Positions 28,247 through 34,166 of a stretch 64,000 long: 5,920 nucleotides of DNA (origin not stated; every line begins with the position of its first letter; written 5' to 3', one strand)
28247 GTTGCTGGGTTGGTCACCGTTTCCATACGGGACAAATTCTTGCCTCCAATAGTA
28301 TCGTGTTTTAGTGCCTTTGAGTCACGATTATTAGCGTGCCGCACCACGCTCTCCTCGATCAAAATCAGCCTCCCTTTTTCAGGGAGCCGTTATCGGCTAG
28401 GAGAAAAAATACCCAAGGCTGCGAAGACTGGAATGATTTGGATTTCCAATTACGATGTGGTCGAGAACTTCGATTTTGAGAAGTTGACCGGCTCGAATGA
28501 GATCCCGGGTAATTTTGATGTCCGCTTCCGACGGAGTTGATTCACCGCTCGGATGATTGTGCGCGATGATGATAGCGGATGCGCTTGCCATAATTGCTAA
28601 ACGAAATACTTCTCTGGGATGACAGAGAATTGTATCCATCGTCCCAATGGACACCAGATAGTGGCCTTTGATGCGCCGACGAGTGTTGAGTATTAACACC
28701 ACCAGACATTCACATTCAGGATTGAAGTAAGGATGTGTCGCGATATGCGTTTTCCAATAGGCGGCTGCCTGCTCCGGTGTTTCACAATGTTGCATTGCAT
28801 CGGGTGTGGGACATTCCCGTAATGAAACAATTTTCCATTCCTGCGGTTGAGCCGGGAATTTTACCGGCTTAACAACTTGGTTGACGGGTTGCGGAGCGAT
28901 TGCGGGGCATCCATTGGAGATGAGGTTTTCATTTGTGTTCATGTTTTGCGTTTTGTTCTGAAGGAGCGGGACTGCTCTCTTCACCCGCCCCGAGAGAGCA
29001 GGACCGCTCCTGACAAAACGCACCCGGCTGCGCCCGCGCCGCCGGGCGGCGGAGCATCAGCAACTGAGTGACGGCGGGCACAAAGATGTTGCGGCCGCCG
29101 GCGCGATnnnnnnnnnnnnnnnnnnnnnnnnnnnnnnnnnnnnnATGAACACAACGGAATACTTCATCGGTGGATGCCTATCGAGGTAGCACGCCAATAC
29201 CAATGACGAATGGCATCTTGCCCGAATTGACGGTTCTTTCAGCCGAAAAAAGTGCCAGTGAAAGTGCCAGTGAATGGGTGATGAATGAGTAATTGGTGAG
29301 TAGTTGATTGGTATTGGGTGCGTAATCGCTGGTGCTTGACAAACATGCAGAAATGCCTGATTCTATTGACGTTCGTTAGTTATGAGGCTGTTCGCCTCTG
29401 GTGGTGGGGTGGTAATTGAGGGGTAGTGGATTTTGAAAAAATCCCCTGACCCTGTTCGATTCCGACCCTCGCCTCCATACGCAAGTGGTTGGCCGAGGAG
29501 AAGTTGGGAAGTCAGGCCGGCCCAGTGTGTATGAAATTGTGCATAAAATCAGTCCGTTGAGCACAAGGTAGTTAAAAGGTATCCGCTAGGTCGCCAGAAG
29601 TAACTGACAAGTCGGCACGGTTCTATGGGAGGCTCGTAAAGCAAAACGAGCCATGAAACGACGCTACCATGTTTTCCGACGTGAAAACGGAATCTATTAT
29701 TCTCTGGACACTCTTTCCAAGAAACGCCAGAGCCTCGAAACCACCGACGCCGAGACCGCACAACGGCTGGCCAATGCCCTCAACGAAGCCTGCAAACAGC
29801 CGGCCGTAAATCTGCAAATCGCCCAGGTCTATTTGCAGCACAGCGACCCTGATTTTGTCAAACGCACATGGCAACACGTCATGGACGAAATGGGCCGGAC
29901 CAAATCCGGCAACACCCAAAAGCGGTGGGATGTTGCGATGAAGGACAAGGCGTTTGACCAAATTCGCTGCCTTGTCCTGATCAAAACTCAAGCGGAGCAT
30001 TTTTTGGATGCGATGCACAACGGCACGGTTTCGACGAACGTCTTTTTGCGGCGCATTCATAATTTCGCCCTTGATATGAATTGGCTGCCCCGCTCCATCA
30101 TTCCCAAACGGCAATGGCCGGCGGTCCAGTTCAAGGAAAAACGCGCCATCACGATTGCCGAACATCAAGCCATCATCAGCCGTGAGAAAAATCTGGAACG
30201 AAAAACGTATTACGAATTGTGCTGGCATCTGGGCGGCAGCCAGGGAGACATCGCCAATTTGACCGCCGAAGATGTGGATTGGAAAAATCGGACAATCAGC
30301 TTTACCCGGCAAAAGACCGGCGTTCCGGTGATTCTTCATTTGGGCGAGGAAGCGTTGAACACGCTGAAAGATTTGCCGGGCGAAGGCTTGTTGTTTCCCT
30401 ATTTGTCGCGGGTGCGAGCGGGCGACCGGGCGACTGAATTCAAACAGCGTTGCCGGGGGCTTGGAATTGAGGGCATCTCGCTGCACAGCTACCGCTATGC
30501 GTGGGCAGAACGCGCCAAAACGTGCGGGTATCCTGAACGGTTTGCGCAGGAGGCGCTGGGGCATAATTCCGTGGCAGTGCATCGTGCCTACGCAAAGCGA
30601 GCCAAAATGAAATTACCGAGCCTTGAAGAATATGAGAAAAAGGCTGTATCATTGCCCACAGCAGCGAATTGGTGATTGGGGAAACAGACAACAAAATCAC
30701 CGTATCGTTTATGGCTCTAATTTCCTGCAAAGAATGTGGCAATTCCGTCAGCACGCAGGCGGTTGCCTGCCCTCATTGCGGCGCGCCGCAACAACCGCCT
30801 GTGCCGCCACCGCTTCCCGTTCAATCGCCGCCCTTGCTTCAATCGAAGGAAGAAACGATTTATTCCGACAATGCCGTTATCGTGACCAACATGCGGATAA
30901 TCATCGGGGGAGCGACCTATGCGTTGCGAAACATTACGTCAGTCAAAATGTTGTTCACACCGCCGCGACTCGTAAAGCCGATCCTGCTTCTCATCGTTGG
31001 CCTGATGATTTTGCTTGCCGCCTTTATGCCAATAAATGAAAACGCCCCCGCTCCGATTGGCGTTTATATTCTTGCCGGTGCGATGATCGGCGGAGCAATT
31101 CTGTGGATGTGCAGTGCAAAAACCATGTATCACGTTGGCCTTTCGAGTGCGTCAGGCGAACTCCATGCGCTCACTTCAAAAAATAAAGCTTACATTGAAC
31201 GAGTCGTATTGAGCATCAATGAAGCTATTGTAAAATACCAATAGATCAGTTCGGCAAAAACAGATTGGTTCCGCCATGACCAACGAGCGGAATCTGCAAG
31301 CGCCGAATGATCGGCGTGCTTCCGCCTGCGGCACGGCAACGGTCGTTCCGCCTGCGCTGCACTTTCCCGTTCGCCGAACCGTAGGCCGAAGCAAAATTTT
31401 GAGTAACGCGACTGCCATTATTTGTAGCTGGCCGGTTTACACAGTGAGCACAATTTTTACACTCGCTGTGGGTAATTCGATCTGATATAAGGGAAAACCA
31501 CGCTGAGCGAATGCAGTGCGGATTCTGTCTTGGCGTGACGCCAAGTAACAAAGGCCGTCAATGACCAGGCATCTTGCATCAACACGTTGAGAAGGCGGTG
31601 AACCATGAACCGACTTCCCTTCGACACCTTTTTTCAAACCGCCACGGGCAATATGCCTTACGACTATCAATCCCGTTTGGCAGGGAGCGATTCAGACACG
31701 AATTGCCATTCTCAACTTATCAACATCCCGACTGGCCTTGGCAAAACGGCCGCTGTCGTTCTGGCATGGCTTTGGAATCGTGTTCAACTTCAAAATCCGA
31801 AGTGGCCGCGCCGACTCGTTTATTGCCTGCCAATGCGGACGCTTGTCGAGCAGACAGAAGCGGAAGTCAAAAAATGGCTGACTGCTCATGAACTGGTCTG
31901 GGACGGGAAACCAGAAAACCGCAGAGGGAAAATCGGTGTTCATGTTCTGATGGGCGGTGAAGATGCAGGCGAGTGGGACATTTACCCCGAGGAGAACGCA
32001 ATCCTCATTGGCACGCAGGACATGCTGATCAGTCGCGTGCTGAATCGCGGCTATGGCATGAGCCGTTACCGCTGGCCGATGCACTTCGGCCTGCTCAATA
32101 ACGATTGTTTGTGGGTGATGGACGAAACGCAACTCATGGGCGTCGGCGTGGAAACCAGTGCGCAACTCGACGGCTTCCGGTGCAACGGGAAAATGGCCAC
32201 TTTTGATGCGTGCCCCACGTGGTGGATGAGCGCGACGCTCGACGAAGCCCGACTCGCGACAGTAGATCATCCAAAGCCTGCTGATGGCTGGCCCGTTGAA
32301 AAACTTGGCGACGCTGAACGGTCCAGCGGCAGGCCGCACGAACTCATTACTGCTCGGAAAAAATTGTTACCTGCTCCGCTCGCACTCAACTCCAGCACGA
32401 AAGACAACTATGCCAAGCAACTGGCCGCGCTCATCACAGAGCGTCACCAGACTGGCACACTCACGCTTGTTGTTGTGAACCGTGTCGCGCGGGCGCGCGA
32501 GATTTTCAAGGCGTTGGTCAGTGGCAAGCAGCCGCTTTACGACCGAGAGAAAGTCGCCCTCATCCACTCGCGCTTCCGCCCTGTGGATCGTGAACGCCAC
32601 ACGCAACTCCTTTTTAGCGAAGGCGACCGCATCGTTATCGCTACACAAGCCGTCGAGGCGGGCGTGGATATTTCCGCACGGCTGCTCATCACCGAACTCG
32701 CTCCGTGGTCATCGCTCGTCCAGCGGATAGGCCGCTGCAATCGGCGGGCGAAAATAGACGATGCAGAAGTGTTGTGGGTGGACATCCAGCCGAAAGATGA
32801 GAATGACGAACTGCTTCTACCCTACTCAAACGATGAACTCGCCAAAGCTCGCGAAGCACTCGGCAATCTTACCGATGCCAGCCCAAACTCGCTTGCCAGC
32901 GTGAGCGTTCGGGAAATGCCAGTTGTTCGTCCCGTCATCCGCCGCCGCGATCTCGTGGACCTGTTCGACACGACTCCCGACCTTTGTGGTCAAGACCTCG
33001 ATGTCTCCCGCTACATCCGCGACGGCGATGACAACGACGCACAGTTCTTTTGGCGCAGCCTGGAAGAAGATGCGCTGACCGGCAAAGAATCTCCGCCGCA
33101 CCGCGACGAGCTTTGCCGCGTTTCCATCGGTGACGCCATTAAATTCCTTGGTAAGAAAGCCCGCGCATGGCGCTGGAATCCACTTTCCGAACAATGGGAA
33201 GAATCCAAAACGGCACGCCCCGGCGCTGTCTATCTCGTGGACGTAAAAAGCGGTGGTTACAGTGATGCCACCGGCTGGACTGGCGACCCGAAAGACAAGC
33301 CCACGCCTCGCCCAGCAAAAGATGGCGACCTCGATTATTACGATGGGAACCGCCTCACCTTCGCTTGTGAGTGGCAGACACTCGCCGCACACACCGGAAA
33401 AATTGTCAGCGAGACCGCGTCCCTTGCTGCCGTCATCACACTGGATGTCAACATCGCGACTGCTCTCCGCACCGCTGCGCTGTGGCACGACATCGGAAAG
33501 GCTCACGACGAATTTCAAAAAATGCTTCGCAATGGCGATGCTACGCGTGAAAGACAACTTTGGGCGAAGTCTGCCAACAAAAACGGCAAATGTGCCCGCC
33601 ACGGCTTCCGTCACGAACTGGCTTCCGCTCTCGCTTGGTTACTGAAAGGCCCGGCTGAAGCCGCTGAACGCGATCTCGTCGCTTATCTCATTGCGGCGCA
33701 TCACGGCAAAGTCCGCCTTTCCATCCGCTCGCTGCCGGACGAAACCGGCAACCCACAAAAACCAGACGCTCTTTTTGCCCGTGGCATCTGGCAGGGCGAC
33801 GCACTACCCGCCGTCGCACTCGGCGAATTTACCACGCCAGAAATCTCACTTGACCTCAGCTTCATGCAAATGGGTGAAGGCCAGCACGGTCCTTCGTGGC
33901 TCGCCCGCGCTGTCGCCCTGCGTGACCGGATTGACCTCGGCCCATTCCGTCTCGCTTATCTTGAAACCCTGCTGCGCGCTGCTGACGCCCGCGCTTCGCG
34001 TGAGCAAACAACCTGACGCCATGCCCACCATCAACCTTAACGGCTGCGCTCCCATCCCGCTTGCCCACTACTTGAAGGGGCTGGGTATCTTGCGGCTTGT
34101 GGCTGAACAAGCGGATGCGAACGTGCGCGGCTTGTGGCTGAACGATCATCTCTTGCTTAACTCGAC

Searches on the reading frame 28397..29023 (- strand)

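Call 14: search_protein_families(library=pfam, max_evalue=0.001, proteins=[window:28397-29023:-])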
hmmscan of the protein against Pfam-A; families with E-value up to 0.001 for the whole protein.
window:28397-29023:- (208 aa): 1 family
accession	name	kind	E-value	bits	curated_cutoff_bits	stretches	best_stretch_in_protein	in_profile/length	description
PF04002.20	RadC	-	1.1e-36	125.9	22.1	1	81-204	2-120/121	RadC-like JAB domain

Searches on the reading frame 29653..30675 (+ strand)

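Call 14: search_protein_families(library=pfam, max_evalue=0.001, proteins=[window:29653-30675:+])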
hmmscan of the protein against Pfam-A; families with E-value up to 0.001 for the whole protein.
window:29653-30675:+ (340 aa): 1 family
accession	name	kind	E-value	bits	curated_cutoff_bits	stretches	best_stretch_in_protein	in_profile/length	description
PF00589.27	Phage_integrase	-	1.2e-13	51.7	27.1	1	179-317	20-169/172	Phage integrase family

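Call 46: search_protein_families(library=ncbifam, max_evalue=0.01, proteins=[window:29653-30675:+])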
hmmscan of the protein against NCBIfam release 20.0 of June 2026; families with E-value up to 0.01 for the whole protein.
window:29653-30675:+ (340 aa): 4 families
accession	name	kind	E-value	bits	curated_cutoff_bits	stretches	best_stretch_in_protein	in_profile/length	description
NF040815.2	recomb_XerA_Arch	equivalog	7.3e-06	25.7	220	1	140-316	70-254/263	site-specific tyrosine recombinase/integron integrase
NF002331.0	PRK01287.1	subfamily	0.001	18.1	371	0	181-239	162-220/365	site-specific tyrosine recombinase XerC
TIGR02225.1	recomb_XerD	equivalog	0.0024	17.2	329.6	0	263-322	220-280/290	site-specific tyrosine recombinase XerD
NF040693.1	recomb_GmtY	equivalog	0.0025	17.1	340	1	273-318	389-434/441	gamma-mobile-trio recombinase GmtY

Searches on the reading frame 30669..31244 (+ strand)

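Call 14: search_protein_families(library=pfam, max_evalue=0.001, proteins=[window:30669-31244:+])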
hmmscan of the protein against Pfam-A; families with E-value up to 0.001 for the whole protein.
window:30669-31244:+ (191 aa): 2 families
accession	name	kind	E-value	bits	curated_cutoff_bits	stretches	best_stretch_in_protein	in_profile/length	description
PF19744.4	DUF6232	-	4.6e-17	63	27.4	1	70-187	1-117/117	Family of unknown function (DUF6232)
PF13248.11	Zn_ribbon_3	-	1.3e-06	28.1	27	1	18-40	3-25/26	zinc-ribbon domain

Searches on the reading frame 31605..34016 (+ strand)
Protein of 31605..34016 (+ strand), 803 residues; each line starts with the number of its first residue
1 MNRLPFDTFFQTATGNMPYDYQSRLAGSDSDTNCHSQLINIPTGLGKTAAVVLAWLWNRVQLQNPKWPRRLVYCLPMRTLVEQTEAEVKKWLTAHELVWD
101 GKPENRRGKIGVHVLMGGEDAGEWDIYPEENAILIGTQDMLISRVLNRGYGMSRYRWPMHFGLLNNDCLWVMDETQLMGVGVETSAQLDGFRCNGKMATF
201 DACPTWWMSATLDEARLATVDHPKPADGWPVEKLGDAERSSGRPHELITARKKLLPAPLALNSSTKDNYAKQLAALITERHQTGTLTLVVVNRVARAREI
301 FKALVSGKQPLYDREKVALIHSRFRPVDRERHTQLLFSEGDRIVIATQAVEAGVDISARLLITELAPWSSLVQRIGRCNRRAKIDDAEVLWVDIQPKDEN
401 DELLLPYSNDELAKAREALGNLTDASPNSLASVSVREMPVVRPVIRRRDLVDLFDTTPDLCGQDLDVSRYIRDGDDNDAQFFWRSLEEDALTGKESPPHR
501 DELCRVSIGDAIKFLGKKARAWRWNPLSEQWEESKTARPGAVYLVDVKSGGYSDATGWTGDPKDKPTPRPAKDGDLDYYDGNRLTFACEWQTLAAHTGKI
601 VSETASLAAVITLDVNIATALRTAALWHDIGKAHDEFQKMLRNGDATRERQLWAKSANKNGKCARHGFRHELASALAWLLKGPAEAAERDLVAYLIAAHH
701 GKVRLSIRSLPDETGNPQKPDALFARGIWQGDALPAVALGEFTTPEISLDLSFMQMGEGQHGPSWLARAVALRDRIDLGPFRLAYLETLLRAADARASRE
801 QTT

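Call 14: search_protein_families(library=pfam, max_evalue=0.001, proteins=[window:31605-34016:+])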
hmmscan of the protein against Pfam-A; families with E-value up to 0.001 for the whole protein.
window:31605-34016:+ (803 aa): 4 families
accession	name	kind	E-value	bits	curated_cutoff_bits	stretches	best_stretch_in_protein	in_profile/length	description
PF22590.2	Cas3-like_C_2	-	1.7e-23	83.3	27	1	285-382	3-105/106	CRISPR-associated nuclease/helicase Cas3, C-terminal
PF00270.35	DEAD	-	1.3e-10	41.7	26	1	36-213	16-161/167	DEAD/DEAH box helicase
PF00271.37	Helicase_C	-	5.5e-09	36.7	23.5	1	273-380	6-108/110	Helicase conserved C-terminal domain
PF18019.7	Cas3_HD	-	8e-08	33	23.1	1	618-704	54-133/207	Cas3, HD domain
